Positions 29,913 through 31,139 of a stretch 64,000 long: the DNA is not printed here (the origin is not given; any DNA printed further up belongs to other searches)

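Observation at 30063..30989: Single-protein fusion of a McrB-N-like DUF3578 domain with a NucS/DUF91-like PD-(D/E)xK nuclease: candidate stand-alone modification-dependent restriction enzyme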

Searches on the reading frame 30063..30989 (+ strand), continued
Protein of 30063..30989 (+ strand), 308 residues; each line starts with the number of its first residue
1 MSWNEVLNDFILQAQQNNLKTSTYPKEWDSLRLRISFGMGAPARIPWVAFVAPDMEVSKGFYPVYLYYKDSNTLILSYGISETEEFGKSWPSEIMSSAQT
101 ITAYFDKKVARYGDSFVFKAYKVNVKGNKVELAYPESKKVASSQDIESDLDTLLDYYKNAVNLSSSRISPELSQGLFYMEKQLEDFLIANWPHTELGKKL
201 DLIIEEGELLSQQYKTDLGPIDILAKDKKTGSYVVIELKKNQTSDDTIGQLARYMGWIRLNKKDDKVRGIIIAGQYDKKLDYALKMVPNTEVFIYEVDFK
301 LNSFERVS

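Call 47: search_protein_families(library=pfam, proteins=[L046:9245-10396:+, L050:9518-10387:+, L054:9536-10465:+, L074:9680-10459:+, L073:1368-2123:+, L055:10001-11587:+, L011:2067-4091:+, L017:7702-9564:-, L019:8083-8400:+], max_evalue=0.01)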
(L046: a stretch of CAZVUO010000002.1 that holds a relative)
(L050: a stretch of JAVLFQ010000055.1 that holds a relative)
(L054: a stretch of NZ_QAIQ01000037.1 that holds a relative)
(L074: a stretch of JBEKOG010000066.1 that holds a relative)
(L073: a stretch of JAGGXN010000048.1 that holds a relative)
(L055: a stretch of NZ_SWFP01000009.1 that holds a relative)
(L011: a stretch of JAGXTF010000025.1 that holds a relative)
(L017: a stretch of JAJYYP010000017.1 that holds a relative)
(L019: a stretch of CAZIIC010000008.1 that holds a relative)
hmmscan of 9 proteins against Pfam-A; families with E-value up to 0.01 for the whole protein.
L046:9245-10396:+ (384 aa): 2 families
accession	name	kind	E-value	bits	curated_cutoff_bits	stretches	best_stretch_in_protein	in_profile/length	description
PF01939.22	NucS_C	-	3.2e-11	43.7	24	1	275-355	11-89/124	Endonuclease NucS C-terminal domain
PF06250.17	YhcG_C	-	4.4e-08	33.6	32.5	1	255-376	19-143/157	YhcG PDDEXK nuclease domain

L050:9518-10387:+ (290 aa): 3 families
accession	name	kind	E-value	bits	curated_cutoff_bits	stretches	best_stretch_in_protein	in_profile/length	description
PF01939.22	NucS_C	-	8.6e-08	32.7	24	1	184-266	12-91/124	Endonuclease NucS C-terminal domain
PF11907.13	DUF3427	-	4.1e-06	26.7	27.7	1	2-113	127-244/280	Domain of unknown function (DUF3427)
PF06250.17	YhcG_C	-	0.00031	21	32.5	1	199-277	54-135/157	YhcG PDDEXK nuclease domain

L054:9536-10465:+ (310 aa): 2 families
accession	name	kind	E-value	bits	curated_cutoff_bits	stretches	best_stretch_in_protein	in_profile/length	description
PF01939.22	NucS_C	-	1.5e-08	35.1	24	1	207-284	17-91/124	Endonuclease NucS C-terminal domain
PF06250.17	YhcG_C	-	0.00021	21.6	32.5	1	219-303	56-143/157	YhcG PDDEXK nuclease domain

L074:9680-10459:+ (260 aa): 3 families
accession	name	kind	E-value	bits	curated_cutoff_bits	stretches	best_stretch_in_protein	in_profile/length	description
PF01939.22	NucS_C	-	3.7e-09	37.1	24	1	130-221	2-85/124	Endonuclease NucS C-terminal domain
PF06250.17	YhcG_C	-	1.8e-05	25.1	32.5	1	165-235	57-131/157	YhcG PDDEXK nuclease domain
PF22849.2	CATSPERE_Ig-like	-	0.0011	19.5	28.3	1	29-98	39-107/111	CATSPERE Ig-like domain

L073:1368-2123:+ (252 aa): 2 families
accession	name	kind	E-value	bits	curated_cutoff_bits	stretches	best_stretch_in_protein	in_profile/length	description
PF01939.22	NucS_C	-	4.2e-11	43.3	24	1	123-220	2-91/124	Endonuclease NucS C-terminal domain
PF06250.17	YhcG_C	-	2.9e-06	27.7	32.5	1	171-252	71-156/157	YhcG PDDEXK nuclease domain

L055:10001-11587:+ (529 aa): 4 families
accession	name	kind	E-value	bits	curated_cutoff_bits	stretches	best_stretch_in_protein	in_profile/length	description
PF12102.13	MrcB_N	-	2.1e-05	24.7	25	1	25-81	36-96/183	MrcB-like, N-terminal domain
PF07728.20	AAA_5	-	0.00023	21.6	22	1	196-333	2-123/139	AAA domain (dynein-related subfamily)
PF13401.12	AAA_22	-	0.00025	21.8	27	1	193-281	5-94/130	AAA domain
PF21356.2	Vps27_GAT-like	-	0.0087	16.7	27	0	428-473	4-48/71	Vacuolar protein sorting-associated protein 27, GAT-like domain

L011:2067-4091:+ (675 aa): 18 families
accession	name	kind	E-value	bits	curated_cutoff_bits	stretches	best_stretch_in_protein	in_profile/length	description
PF09848.15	SLFN-g3_helicase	-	1.2e-64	219.3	24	1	174-509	2-354/354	Schlafen group 3, DNA/RNA helicase domain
PF00717.28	Peptidase_S24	-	8.6e-20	71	23.3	1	552-660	1-105/116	Peptidase S24-like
PF04851.21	ResIII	-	5.5e-10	39.8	22.5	1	152-229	3-77/164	Type III restriction enzyme, res subunit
PF13191.12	AAA_16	-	3.1e-05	25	32.6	1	156-228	7-82/167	AAA ATPase domain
PF24883.2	NPHP3_N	-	3.8e-05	24.4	24.8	1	165-202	12-51/164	Nephrocystin 3, N-terminal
PF13401.12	AAA_22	-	6.6e-05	23.7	27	1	172-259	4-97/130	AAA domain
PF00270.35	DEAD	-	6.7e-05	23.1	26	1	159-238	6-81/167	DEAD/DEAH box helicase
PF20720.3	nSTAND3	-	7.8e-05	22.9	27.2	1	171-201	15-45/155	Novel STAND NTPase 3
PF05970.20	PIF1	-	8.8e-05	22.6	25.9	1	153-202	2-51/223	PIF1-like helicase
PF00004.35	AAA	-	0.00022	22.1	21.2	1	176-262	1-73/131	ATPase family associated with various cellular activities (AAA)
PF13604.12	AAA_30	-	0.00082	19.6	27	1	163-298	8-140/191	AAA domain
PF00063.27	Myosin_head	-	0.0013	17.5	33.3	1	159-205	70-117/679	Myosin head (motor domain)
PF05496.18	RuvB_N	-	0.0025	18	27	0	169-274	29-112/159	Holliday junction DNA helicase RuvB P-loop domain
PF13245.12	AAA_19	-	0.004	17.8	25.1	0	172-256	10-100/134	AAA domain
PF06745.19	ATPase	-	0.0047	16.8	26.6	1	172-201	18-48/231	KaiC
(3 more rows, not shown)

L017:7702-9564:- (621 aa): 10 families
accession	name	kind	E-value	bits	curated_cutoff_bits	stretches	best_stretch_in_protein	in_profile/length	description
PF09848.15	SLFN-g3_helicase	-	5.9e-92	309.1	24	1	262-605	1-352/354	Schlafen group 3, DNA/RNA helicase domain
PF13604.12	AAA_30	-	4.4e-07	30.3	27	1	260-359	16-116/191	AAA domain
PF04851.21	ResIII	-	6.9e-06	26.5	22.5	0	327-350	121-145/164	Type III restriction enzyme, res subunit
PF00004.35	AAA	-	1.6e-05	25.8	21.2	1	266-352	2-74/131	ATPase family associated with various cellular activities (AAA)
PF20720.3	nSTAND3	-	5.3e-05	23.4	27.2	1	256-298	11-53/155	Novel STAND NTPase 3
PF24883.2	NPHP3_N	-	0.00016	22.4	24.8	1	260-295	20-55/164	Nephrocystin 3, N-terminal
PF13245.12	AAA_19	-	0.00037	21.1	25.1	1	259-350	9-109/134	AAA domain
PF13401.12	AAA_22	-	0.00047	20.9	27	1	263-351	6-104/130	AAA domain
PF25199.1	nSTAND_NTPase5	-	0.0019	18.5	34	1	248-327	27-105/145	Novel STAND NTPase 5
PF13191.12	AAA_16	-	0.0042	18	32.6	0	242-381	8-142/167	AAA ATPase domain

L019:8083-8400:+ (106 aa): 3 families
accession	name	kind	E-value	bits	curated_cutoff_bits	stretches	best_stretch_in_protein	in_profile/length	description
PF12643.12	MazG-like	-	2.3e-13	50.6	27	1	29-103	2-84/85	MazG-like family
PF03819.22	MazG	-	0.00072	20.2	22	1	23-80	3-61/74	MazG nucleotide pyrophosphohydrolase domain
PF16044.11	DUF4796_C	-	0.0018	18.4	28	1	12-103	58-147/152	DUF4796 C-terminal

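Call 54: find_related_loci(query=A1, collection=viral_contigs, flank=8000)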
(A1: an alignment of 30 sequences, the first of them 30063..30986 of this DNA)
Query A1 (308 aa) in viral_contigs; peptide patterns used: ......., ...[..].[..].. (x = any residue, [..] = any of these).
163 stretches matched a pattern; 1 encode a relative of the query (tblastn E <= 1e-3); 1 distinct loci.
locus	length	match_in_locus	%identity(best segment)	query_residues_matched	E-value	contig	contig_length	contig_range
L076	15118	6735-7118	61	176-301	1e-43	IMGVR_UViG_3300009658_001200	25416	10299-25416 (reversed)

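Call 61: find_encoding_contigs(protein=P0026, flank=7000, max_places=2)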
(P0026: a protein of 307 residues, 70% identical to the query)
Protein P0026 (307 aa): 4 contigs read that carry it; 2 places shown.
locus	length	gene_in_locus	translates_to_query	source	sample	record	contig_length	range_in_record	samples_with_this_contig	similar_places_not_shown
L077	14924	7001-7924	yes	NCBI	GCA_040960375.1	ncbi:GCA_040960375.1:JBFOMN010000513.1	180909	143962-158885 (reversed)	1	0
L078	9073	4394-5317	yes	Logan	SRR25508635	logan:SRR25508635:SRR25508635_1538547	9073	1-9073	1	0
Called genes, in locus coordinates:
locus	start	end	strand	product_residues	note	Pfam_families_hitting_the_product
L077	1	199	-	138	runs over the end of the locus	-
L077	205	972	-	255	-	PF00041:fn3, PF16656:Pur_ac_phosph_N (weak)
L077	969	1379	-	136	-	-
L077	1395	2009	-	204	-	PF04350:PilO (weak)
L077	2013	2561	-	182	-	PF05137:PilN (weak)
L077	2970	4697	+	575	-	PF03023:MurJ, PF13440:Polysacc_synt_3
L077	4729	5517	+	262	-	PF03372:Exo_endo_phos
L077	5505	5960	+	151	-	-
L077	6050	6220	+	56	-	-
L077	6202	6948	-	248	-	-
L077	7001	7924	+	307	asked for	PF12102:MrcB_N, PF06250:YhcG_C (weak), PF01939:NucS_C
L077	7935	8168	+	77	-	-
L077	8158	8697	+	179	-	-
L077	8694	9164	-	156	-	-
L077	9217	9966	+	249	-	PF13483:Lactamase_B_3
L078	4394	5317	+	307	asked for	PF12102:MrcB_N, PF06250:YhcG_C (weak), PF01939:NucS_C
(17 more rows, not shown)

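Call 62: find_encoding_contigs(protein=P0114, flank=7000, max_places=3)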
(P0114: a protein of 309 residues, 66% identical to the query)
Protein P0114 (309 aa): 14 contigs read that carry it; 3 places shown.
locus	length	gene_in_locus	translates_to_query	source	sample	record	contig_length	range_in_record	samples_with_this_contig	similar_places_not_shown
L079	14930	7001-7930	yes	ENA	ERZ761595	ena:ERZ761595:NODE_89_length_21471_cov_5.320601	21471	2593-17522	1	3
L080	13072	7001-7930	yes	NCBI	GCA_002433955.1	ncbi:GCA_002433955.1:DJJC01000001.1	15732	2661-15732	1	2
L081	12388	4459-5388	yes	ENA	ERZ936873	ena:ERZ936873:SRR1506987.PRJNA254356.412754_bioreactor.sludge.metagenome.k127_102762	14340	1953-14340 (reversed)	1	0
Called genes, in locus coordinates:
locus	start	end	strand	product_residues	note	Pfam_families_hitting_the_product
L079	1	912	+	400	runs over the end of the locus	PF00232:Glyco_hydro_1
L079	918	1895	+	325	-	PF00892:EamA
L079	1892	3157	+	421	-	PF04932:Wzy_C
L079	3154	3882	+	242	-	PF01479:S4, PF00849:PseudoU_synth_2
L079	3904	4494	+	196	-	-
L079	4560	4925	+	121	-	PF07237:DUF1428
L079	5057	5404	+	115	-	PF03819:MazG (weak), PF12643:MazG-like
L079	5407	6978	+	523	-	PF04851:ResIII (faint), PF09848:SLFN-g3_helicase, PF13401:AAA_22 (weak)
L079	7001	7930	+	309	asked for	PF12102:MrcB_N, PF06250:YhcG_C, PF01939:NucS_C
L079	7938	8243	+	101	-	PF01541:GIY-YIG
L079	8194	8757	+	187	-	PF01863:YgjP-like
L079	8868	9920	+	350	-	-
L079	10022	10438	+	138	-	PF14333:DUF4389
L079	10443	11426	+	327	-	PF13354:Beta-lactamase2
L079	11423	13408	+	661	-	PF00801:PKD (faint)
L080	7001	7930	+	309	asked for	PF12102:MrcB_N, PF06250:YhcG_C, PF01939:NucS_C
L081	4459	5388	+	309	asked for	PF12102:MrcB_N, PF06250:YhcG_C, PF01939:NucS_C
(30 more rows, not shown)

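Call 64: search_protein_representatives(protein=window:30063-30986:+)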
Query: 308 residues. Proteins with E-value up to 0.001 (for the whole library): 3222; up to 1e-10: 1490; up to 1e-30: 67. The best 150 are listed.
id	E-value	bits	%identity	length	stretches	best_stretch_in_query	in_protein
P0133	1.0e-92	327.2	53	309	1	5-305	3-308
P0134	3.1e-83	296.0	58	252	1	3-230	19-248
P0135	6.4e-79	281.9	50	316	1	6-305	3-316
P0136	6.9e-70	252.2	48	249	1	55-304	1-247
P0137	2.2e-69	250.6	51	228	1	32-259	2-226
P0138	6.8e-68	245.7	41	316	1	3-302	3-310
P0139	8.1e-67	242.1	66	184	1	2-159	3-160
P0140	3.3e-63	230.3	45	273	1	2-266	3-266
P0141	5.4e-60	219.7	48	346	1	6-232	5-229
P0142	1.6e-59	218.2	48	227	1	6-230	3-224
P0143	1.6e-55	205.1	54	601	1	2-171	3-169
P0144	7.3e-52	193.0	69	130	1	179-306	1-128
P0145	6.4e-50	186.7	40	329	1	31-303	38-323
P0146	7.2e-50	186.5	60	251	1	141-306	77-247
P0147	2.7e-48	181.3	65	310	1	171-304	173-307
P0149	6.1e-46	173.6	48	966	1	1-186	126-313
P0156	2.5e-43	165.0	46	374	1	6-167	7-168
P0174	4.0e-36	141.4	42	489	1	1-162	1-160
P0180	9.9e-35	136.8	49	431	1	12-162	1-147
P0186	3.5e-32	128.4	45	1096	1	5-159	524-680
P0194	2.9e-31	125.4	45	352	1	2-158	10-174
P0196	3.5e-31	125.2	40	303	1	6-165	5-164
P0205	5.2e-30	121.3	51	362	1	8-128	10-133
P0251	5.5e-27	111.4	43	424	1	5-171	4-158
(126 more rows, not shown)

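Call 74: search_protein_families(library=pfam, proteins=[P0156, P0196, P0194, P0205, P0174, P0180, P0251, P0149, P0186, P0133], max_evalue=0.001)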
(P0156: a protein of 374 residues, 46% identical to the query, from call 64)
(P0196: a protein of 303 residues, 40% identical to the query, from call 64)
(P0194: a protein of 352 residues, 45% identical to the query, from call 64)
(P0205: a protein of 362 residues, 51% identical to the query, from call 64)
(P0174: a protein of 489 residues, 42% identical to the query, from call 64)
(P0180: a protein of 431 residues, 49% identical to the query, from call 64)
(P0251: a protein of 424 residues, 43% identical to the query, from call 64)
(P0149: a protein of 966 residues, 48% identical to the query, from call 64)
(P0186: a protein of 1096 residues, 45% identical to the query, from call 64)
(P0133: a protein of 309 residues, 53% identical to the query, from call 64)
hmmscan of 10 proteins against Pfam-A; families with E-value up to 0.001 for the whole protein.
P0156 (374 aa): 2 families
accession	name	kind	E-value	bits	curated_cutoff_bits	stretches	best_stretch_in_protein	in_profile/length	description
PF12102.13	MrcB_N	-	7.2e-11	42.5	25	1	26-162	36-182/183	MrcB-like, N-terminal domain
PF04471.18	Mrr_cat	-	8.1e-06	26.4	21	1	206-300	4-88/115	Restriction endonuclease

P0196 (303 aa): 2 families
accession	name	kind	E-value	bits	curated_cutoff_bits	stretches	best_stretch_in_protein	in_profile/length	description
PF13391.12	HNH_2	-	1.3e-09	38.2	21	1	197-249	1-66/66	HNH endonuclease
PF12102.13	MrcB_N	-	4.6e-08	33.3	25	1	26-84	38-100/183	MrcB-like, N-terminal domain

P0194 (352 aa): 1 family
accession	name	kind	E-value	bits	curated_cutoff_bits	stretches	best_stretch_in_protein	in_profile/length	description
PF12102.13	MrcB_N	-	9.6e-09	35.6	25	1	37-87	40-94/183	MrcB-like, N-terminal domain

P0205 (362 aa): 5 families
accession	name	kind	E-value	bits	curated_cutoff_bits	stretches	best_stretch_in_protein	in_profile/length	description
PF12102.13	MrcB_N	-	1.5e-07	31.7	25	1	9-86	19-99/183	MrcB-like, N-terminal domain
PF07728.20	AAA_5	-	3.7e-06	27.4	22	1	217-330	2-102/139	AAA domain (dynein-related subfamily)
PF13401.12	AAA_22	-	1.4e-05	25.9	27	1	213-303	4-95/130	AAA domain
PF20720.3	nSTAND3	-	1.6e-05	25.1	27.2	1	198-252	1-52/155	Novel STAND NTPase 3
PF13191.12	AAA_16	-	0.00027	21.9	32.6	0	214-241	24-51/167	AAA ATPase domain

P0174 (489 aa): 5 families
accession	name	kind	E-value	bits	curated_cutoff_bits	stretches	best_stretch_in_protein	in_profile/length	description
PF04545.22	Sigma70_r4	-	1.9e-15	56.5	24.1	1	186-226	6-47/50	Sigma-70, region 4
PF12102.13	MrcB_N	-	6e-12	46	25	1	9-132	21-136/183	MrcB-like, N-terminal domain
PF00196.25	GerE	-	3.4e-10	39.8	23.5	0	441-484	2-45/57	Bacterial regulatory proteins, luxR family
PF08281.18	Sigma70_r4_2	-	1.6e-06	28.1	25.7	0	187-226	13-53/54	Sigma-70, region 4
PF13518.12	HTH_28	-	0.00044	20.7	25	0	191-219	4-32/52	Helix-turn-helix domain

P0180 (431 aa): 1 family
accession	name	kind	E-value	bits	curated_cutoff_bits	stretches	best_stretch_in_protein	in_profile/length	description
PF12102.13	MrcB_N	-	1.5e-09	38.2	25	1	16-104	38-129/183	MrcB-like, N-terminal domain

P0251 (424 aa): 3 families
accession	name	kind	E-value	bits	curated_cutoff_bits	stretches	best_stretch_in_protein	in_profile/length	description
PF12102.13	MrcB_N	-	2.4e-11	44.1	25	1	10-112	23-126/183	MrcB-like, N-terminal domain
PF13401.12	AAA_22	-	3.7e-06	27.7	27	1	196-287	4-94/130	AAA domain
PF07728.20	AAA_5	-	2.7e-05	24.7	22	1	200-340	2-125/139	AAA domain (dynein-related subfamily)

P0149 (966 aa): 3 families
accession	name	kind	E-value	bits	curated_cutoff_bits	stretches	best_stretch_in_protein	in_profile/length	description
PF07728.20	AAA_5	-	3.4e-12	47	22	1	697-825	28-139/139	AAA domain (dynein-related subfamily)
PF12102.13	MrcB_N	-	1.2e-08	35.2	25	1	156-283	42-180/183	MrcB-like, N-terminal domain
PF00004.35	AAA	-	0.00064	20.6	21.2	0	542-561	2-21/131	ATPase family associated with various cellular activities (AAA)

P0186 (1096 aa): 11 families
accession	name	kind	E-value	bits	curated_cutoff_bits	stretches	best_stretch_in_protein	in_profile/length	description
PF07728.20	AAA_5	-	2e-24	86.6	22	1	855-1000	2-139/139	AAA domain (dynein-related subfamily)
PF14267.11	DUF4357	-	1.6e-15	57.2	38.4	1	59-112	1-54/54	Domain of unknown function (DUF4357)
PF12102.13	MrcB_N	-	4e-10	40.1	25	1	526-681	19-181/183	MrcB-like, N-terminal domain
PF20720.3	nSTAND3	-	6.2e-08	32.9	27.2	1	836-941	1-101/155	Novel STAND NTPase 3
PF00004.35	AAA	-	4.8e-06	27.5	21.2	1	855-1001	1-124/131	ATPase family associated with various cellular activities (AAA)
PF13191.12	AAA_16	-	1.3e-05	26.2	32.6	1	835-880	2-52/167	AAA ATPase domain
PF07726.17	AAA_3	-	0.00015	22.1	27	1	855-986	2-114/131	ATPase family associated with various cellular activities (AAA)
PF24883.2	NPHP3_N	-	0.00033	21.3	24.8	1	836-889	6-59/164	Nephrocystin 3, N-terminal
PF00910.28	RNA_helicase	-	0.00038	21.3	21.5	0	855-902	1-48/105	RNA helicase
PF01695.23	IstB_IS21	-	0.00066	19.7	24.1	0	845-874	85-114/238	IstB-like ATP binding protein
PF12775.13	AAA_7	-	0.00068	19.7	25.8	0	847-895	28-76/181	P-loop containing dynein motor region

P0133 (309 aa): 3 families
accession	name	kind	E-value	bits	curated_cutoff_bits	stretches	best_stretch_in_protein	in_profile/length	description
PF01939.22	NucS_C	-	2.2e-14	54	24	1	200-277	11-87/124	Endonuclease NucS C-terminal domain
PF06250.17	YhcG_C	-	4.9e-08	33.4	32.5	1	180-289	19-131/157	YhcG PDDEXK nuclease domain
PF12102.13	MrcB_N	-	7.7e-05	22.8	25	1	24-74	37-89/183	MrcB-like, N-terminal domain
